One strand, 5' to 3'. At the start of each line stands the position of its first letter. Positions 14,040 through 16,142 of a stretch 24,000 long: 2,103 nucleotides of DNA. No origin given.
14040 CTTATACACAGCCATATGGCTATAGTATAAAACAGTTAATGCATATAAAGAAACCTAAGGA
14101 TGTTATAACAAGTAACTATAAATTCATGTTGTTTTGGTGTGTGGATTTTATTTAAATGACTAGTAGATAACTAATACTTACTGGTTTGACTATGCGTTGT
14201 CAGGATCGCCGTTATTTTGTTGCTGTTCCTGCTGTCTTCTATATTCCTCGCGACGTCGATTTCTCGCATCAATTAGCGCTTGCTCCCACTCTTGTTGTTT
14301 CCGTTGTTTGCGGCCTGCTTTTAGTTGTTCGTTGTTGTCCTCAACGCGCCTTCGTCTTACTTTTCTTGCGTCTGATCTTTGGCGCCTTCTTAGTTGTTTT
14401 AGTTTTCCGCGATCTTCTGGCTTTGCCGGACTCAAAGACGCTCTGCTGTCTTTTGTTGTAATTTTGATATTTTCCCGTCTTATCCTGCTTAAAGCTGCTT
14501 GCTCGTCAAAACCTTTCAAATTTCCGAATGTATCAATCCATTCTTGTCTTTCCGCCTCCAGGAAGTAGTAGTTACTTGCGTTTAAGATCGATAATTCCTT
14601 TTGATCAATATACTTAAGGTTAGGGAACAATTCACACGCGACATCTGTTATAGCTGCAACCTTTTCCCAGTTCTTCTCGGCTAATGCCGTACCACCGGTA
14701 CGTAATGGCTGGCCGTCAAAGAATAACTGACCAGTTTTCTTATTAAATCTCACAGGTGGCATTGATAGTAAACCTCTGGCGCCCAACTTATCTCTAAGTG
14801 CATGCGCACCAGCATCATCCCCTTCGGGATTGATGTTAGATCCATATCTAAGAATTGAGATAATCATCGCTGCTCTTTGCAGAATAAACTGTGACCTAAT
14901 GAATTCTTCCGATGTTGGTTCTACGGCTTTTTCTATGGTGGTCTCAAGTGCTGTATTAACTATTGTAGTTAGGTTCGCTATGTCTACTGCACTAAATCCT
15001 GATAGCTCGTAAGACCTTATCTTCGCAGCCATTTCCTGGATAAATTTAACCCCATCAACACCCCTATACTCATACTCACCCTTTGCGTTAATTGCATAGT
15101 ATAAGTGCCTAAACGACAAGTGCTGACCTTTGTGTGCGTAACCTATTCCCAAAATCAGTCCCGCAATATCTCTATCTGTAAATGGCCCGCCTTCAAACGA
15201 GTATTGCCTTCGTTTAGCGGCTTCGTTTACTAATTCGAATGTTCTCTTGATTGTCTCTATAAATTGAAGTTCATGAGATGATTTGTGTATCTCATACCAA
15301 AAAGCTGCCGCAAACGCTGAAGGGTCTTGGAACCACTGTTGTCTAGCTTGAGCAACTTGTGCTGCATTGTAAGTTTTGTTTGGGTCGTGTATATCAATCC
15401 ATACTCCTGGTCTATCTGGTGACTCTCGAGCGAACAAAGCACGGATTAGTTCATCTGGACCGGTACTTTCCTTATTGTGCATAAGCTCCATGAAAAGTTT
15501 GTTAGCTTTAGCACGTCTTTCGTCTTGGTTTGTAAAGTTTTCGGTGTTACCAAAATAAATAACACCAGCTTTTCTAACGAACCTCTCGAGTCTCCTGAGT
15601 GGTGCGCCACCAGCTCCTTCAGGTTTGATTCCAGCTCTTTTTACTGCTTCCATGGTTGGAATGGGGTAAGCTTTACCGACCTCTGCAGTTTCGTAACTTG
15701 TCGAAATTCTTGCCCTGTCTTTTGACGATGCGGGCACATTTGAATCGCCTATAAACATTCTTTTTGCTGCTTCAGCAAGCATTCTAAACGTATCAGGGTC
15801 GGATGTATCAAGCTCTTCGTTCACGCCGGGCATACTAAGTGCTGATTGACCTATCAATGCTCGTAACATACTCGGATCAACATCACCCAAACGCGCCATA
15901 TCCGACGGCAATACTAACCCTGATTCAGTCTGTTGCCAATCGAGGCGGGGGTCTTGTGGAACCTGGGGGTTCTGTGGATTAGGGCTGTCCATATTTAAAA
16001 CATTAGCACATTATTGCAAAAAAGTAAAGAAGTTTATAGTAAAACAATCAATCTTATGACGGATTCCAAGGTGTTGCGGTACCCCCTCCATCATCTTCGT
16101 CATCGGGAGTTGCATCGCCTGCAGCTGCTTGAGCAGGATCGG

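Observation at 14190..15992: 600-aa soluble orphan protein with an Arg-rich C-terminal tail inside the T4SS core: candidate substrate, adaptor or nucleic-acid binder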

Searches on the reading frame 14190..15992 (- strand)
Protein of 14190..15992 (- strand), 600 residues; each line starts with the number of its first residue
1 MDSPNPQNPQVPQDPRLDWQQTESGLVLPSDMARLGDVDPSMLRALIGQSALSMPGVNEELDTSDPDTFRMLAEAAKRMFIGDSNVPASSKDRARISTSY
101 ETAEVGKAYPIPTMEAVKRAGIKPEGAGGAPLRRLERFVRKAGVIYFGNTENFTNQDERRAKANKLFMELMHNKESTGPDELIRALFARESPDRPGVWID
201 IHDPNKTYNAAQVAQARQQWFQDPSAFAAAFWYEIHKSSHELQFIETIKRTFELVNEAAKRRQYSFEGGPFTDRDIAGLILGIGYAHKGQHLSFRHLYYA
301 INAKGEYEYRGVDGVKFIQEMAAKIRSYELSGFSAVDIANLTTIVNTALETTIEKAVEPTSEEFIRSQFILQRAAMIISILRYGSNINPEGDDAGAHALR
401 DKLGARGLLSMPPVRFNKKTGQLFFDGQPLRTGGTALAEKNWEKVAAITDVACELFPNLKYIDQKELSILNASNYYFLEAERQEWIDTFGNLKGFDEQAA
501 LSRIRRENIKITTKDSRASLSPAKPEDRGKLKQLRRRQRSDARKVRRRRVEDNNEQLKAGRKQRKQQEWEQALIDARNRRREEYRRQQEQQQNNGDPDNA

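Call 5: search_protein_families(library=pfam, proteins=[window:14190-15992:-], max_evalue=0.1)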
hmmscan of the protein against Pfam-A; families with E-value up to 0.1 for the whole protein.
window:14190-15992:- (600 aa): 0 families

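Call 6: search_protein_families(library=ncbifam, proteins=[window:14190-15992:-], max_evalue=0.1)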
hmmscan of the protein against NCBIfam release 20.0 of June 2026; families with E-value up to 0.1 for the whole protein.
window:14190-15992:- (600 aa): 0 families

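Call 7: find_homologous_proteins(query=window:14190-15992:-)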
Query window:14190-15992:- (600 aa): 4 proteins with E <= 0.001 among 8000 candidates.
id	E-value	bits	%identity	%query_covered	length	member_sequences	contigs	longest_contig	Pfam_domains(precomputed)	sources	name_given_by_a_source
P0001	0.0e+0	1295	96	100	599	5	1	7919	-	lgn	-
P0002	1.6e-140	488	49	78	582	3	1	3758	-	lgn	-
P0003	4.6e-137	476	45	85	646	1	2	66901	-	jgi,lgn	jgi:hypothetical protein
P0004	2.5e-128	447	45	87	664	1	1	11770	-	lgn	-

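Call 9: search_solved_structures(query=window:14190-15992:-, max_evalue=10)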
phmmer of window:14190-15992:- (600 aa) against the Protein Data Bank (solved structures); distinct sequences matched with E-value up to 10: 0.

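Call 10: search_protein_families(library=phrogs, proteins=[window:14190-15992:-], max_evalue=1)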
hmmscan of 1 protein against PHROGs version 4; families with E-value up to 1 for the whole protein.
window:14190-15992:- (600 aa): 0 families

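Call 12: find_encoding_contigs(protein=P0003, flank=10000, max_places=4)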
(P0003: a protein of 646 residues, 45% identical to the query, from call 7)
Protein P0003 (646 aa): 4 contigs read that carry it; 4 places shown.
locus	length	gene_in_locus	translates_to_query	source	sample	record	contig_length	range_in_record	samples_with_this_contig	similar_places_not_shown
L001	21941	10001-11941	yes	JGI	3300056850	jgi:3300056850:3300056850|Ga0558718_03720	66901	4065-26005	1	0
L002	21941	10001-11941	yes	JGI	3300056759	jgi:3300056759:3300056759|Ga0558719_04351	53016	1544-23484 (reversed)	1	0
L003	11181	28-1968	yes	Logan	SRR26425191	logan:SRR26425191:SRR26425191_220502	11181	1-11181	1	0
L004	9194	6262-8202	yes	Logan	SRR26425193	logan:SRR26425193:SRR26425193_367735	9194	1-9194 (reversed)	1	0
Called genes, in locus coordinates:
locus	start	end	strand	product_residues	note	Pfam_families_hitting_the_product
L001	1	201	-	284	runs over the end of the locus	PF12844:HTH_19 (weak), PF13560:HTH_31, PF01381:HTH_3, PF13443:HTH_26 (weak), PF00702:Hydrolase, PF13419:HAD_2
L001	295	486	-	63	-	-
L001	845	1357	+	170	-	-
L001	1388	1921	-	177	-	PF01931:NTPase_I-T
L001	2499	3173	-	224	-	PF00156:Pribosyltran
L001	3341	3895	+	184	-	PF00011:HSP20, PF17886:ArsA_HSP20 (weak)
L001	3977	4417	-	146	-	PF18895:T4SS_pilin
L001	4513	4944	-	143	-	PF04956:TrbC (weak), PF18895:T4SS_pilin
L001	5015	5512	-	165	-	PF18895:T4SS_pilin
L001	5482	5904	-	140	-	PF18895:T4SS_pilin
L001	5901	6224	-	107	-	PF18895:T4SS_pilin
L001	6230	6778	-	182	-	PF18895:T4SS_pilin (weak)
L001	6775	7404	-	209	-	PF18895:T4SS_pilin (weak)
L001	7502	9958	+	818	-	-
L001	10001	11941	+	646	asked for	-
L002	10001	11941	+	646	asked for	-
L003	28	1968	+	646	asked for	-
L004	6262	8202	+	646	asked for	-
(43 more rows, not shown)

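Call 13: find_encoding_contigs(protein=P0004, flank=10000, max_places=4)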
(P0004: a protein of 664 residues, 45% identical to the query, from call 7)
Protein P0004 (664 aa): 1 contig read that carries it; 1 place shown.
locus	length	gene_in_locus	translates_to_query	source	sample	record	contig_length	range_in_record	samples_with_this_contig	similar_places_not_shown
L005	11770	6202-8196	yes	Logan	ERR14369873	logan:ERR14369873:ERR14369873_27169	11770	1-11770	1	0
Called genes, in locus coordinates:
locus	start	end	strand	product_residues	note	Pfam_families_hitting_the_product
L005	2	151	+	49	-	?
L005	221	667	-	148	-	PF18895:T4SS_pilin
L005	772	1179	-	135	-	PF18895:T4SS_pilin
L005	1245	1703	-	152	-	PF18895:T4SS_pilin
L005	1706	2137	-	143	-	PF18895:T4SS_pilin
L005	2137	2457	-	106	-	PF18895:T4SS_pilin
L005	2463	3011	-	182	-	PF18895:T4SS_pilin (weak)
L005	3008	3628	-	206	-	-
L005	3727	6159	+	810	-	PF19590:TrbL_3 (weak)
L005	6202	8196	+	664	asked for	-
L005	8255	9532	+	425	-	PF12666:PrgI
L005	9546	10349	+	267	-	PF26593:TraC-like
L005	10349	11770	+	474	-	?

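Call 24: search_protein_representatives(protein=window:14190-15992:-)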
Query: 600 residues. Proteins with E-value up to 0.001 (for the whole library): 27; up to 1e-10: 10; up to 1e-30: 8. The best 27 are listed.
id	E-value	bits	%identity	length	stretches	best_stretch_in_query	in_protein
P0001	0.0e+00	1294.7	96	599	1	1-600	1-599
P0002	5.2e-141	487.5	49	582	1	51-555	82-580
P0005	3.3e-64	233.9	40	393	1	168-549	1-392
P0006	1.3e-57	212.1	40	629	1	105-465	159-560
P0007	2.6e-48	181.4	32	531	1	75-470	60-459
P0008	5.8e-40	153.9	34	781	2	45-355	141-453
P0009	2.6e-36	141.8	36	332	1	168-386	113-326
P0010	4.9e-32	127.7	37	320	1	249-471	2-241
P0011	3.4e-12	62.2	29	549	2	316-467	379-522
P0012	5.2e-12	61.6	27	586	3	315-466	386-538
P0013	8.3e-10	54.3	30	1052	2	315-470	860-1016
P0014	1.0e-09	54.0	33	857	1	153-349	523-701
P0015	6.2e-08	48.1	33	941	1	152-332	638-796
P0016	9.4e-08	47.5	28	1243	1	136-342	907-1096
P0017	3.8e-07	45.5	29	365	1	150-343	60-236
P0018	8.6e-07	44.4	27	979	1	139-350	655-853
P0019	9.0e-07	44.3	34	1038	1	153-331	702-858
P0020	8.0e-06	41.2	28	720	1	152-339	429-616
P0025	5.1e-05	38.5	30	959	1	155-353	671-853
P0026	8.8e-05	37.7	30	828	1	139-334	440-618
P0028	1.3e-04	37.2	26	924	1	111-345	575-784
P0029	1.5e-04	36.9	23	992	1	78-339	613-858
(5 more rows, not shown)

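Call 25: search_protein_families(library=pfam, proteins=[P0006, P0007, P0008, P0011, P0012, P0013, P0014, P0015, P0016, P0018], max_evalue=0.01)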
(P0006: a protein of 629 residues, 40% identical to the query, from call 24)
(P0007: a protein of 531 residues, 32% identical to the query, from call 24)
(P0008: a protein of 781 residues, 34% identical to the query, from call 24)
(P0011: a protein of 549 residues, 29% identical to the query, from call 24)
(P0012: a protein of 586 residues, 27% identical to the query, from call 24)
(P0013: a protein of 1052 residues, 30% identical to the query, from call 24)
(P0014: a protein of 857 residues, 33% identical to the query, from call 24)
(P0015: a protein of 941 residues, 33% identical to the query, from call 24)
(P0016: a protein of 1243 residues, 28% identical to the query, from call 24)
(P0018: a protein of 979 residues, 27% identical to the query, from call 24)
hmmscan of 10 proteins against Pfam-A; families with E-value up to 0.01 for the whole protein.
P0006 (629 aa): 0 families

P0007 (531 aa): 0 families

P0008 (781 aa): 0 families

P0011 (549 aa): 0 families

P0012 (586 aa): 0 families

P0013 (1052 aa): 0 families

P0014 (857 aa): 0 families

P0015 (941 aa): 0 families

P0016 (1243 aa): 0 families

P0018 (979 aa): 0 families

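Call 36: find_related_loci(query=A2, collection=genome_contigs, flank=8000)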
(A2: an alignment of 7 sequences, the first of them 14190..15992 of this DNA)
Query A2 (600 aa) in genome_contigs; peptide patterns used: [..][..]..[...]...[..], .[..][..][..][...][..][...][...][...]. (x = any residue, [..] = any of these).
44 stretches matched a pattern; 1 encode a relative of the query (tblastn E <= 1e-3); 1 distinct loci.
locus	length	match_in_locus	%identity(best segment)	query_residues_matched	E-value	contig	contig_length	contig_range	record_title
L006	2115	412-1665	37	69-473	6e-89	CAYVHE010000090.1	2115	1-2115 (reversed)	MAG TPA_asm: uncultured Candidatus Saccharibacteria bacterium isolate SRP216583_co1_158 genome assembly, contig: NODE_70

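Call 37: list_cluster_members(proteins=[window:14190-15992:-, window:16054-18690:-, window:10159-12063:-, window:166-1263:+])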
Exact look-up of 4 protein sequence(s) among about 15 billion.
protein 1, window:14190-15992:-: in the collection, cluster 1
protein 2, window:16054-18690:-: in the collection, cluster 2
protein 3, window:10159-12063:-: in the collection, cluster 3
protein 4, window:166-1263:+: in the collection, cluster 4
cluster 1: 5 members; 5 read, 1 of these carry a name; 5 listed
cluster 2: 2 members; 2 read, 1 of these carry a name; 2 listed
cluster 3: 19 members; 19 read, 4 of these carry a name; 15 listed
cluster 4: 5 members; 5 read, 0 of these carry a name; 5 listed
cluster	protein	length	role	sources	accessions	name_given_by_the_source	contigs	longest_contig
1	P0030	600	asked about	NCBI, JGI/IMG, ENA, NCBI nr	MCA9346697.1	hypothetical protein KC960_04360 [Candidatus Saccharibacteria bacterium] | hypothetical protein [Candidatus Saccharibacteria bacterium]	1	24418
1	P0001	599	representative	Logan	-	-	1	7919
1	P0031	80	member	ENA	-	-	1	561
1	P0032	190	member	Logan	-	-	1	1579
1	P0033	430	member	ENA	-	-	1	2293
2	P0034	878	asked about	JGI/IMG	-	-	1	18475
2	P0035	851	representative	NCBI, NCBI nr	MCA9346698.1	hypothetical protein KC960_04365 [Candidatus Saccharibacteria bacterium] | hypothetical protein [Candidatus Saccharibacteria bacterium]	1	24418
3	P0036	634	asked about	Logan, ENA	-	-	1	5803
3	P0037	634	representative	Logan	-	-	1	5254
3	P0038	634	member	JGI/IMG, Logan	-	conjugal transfer ATP-binding protein TraC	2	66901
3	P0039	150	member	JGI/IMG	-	conjugal transfer ATP-binding protein TraC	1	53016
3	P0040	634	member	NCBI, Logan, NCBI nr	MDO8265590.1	MAG: DUF87 domain-containing protein [Candidatus Saccharibacteria bacterium] | DUF87 domain-containing protein [Candidatus Saccharibacteria bacterium]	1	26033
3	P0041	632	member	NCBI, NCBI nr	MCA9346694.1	DUF87 domain-containing protein [Candidatus Saccharibacteria bacterium]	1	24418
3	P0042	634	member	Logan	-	-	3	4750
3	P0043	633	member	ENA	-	-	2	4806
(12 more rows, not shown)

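Call 40: find_encoding_contigs(protein=P0014, flank=8000, max_places=3)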
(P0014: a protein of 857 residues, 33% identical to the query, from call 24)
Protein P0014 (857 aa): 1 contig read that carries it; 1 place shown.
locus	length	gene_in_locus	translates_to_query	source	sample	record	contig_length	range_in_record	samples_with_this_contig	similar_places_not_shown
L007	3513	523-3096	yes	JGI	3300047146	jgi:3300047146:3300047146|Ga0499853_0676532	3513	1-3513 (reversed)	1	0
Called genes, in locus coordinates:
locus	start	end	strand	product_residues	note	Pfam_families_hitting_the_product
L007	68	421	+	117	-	-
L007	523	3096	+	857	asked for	PF19590:TrbL_3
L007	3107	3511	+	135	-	?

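Call 41: find_encoding_contigs(protein=P0011, flank=8000, max_places=3)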
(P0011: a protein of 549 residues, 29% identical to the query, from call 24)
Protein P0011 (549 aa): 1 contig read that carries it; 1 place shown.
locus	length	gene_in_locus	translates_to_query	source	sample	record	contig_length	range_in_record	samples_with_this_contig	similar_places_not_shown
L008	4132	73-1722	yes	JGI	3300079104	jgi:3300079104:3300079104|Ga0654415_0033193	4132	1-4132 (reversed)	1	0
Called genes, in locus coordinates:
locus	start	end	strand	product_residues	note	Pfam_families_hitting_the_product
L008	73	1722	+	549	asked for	-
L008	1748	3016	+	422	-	PF12666:PrgI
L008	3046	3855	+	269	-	PF26593:TraC-like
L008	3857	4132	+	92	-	?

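Call 43: find_encoding_contigs(protein=P0016, flank=8000, max_places=3)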
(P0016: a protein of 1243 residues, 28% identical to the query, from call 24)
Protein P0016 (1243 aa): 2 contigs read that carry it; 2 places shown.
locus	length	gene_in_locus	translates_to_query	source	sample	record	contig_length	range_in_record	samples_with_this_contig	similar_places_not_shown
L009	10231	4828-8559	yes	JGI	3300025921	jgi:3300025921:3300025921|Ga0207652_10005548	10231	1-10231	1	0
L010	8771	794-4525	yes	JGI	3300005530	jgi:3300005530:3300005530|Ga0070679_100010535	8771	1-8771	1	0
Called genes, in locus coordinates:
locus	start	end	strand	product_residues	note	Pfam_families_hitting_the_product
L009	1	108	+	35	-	?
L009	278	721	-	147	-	PF18895:T4SS_pilin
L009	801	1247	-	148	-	PF18895:T4SS_pilin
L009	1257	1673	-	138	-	PF18895:T4SS_pilin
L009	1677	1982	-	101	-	PF18895:T4SS_pilin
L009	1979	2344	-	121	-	PF18895:T4SS_pilin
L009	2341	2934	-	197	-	-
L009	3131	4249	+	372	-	-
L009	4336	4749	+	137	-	-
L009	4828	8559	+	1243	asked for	PF19590:TrbL_3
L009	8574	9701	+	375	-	PF12666:PrgI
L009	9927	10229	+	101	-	?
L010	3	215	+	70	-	?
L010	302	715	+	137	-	-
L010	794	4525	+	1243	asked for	PF19590:TrbL_3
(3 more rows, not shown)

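Call 44: find_encoding_contigs(protein=P0018, flank=8000, max_places=3)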
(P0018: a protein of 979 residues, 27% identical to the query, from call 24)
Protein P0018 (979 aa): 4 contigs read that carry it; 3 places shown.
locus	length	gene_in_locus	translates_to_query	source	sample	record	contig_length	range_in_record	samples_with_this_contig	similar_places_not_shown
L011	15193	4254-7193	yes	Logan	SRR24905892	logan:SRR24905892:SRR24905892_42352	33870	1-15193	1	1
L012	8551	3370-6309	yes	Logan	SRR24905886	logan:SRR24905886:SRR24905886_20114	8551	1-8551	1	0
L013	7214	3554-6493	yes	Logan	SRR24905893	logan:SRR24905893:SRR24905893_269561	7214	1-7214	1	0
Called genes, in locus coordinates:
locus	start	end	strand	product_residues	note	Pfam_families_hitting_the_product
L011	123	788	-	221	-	PF00156:Pribosyltran, PF14681:UPRTase (weak)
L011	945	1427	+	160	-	PF00011:HSP20, PF17886:ArsA_HSP20 (weak)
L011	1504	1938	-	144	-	-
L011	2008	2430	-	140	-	PF18895:T4SS_pilin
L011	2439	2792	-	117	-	PF18895:T4SS_pilin (weak)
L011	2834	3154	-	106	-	PF18895:T4SS_pilin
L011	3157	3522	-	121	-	PF18895:T4SS_pilin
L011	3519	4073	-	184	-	-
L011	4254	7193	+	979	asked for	PF19590:TrbL_3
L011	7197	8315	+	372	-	PF12666:PrgI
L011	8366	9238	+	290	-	PF26593:TraC-like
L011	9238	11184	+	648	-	PF01935:DUF87 (weak), PF19044:P-loop_TraG, PF12846:AAA_10 (weak)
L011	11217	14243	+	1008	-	PF02557:VanY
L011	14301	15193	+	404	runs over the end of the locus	PF13406:SLT_2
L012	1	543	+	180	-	?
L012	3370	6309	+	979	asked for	PF19590:TrbL_3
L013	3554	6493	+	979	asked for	PF19590:TrbL_3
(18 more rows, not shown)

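Call 52: predict_structure(alignment_id=A3)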
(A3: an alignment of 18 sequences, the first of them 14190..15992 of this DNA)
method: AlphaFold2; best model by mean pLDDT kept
length: 600 residues; sequences in the alignment: 18
mean_pLDDT: 67.8   pTM: 0.53
mean pLDDT of the five models: 67.8, 66.7, 63.3, 61.8, 60.4
residues with pLDDT >= 90: 55; 70-90: 280; 50-70: 115; < 50: 150
segments of 3 or more residues with pLDDT < 50: 1-73, 75-79, 122-133, 146-156, 386-412, 468-473, 510-522
pLDDT, mean of each block of 10 residues (from residue 1): 38 33 29 32 38 39 46 48 58 78 80 79 36 53 50 49 67 62 89 88 88 88 85 80 85 90 74 81 71 79 83 82 58 77 90 88 89 83 54 44 42 55 58 68 84 82 58 59 75 78 63 39 60 78 88 90 91 92 90 63
secondary structure, 60 per line:
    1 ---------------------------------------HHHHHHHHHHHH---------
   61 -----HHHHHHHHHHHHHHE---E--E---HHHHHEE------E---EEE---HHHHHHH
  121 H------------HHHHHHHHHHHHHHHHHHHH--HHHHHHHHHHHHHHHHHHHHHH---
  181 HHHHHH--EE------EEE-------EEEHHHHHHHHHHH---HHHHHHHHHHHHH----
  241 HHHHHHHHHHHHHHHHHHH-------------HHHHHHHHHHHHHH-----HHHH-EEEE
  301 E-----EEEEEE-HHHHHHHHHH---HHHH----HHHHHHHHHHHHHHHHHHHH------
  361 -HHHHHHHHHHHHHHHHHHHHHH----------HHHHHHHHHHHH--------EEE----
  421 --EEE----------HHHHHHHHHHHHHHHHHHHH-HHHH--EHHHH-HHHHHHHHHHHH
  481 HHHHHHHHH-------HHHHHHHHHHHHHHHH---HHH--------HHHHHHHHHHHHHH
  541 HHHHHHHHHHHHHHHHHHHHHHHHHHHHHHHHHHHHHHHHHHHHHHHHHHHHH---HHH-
elements in order: H40-51 H66-79 H91-95 E108-110 H114-121 H134-153 H156-177 H181-186 E197-199 E207-209 H210-220 H224-236 H241-259 H273-286 H292-295 E297-301 E307-312 H314-323 H327-330 H335-354 H362-383 H394-405 E414-416 E423-425 H436-455 H457-460 H464-467 H469-489 H497-512 H527-593
